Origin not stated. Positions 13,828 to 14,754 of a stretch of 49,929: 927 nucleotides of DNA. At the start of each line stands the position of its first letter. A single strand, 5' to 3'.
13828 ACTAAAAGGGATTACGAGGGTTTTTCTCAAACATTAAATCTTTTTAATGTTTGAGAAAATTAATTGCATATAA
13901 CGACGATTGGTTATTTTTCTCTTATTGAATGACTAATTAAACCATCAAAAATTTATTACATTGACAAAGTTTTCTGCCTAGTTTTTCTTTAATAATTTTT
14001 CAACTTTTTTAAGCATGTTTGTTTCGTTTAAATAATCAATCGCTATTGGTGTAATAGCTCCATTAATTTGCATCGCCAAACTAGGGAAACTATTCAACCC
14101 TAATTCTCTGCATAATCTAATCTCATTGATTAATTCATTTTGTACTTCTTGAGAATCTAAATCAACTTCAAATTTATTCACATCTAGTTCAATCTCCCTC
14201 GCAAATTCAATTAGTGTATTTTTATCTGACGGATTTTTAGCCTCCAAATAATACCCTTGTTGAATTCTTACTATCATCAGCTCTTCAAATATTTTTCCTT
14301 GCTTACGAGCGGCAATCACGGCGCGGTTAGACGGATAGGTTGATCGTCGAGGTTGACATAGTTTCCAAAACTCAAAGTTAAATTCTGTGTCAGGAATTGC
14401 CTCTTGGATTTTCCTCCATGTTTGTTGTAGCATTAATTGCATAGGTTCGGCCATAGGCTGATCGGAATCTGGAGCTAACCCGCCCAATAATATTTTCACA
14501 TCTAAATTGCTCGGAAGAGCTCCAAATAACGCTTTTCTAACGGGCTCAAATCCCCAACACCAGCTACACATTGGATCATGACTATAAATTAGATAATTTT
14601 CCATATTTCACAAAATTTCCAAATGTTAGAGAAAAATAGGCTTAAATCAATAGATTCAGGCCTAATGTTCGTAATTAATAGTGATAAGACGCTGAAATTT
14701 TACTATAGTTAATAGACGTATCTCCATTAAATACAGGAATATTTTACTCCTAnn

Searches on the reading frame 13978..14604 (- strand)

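Call 49: search_protein_families(library=pfam, proteins=[window:13978-14604:-], max_evalue=0.001)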
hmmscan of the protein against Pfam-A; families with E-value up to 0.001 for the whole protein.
window:13978-14604:- (208 aa): 2 families
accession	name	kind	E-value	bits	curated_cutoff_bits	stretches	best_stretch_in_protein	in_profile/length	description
PF13743.12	Thioredoxin_5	-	1.5e-16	61.1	27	1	10-177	5-162/186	Thioredoxin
PF01323.26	DSBA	-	1.8e-08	34.9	25.6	1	10-178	7-172/191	DSBA-like thioredoxin domain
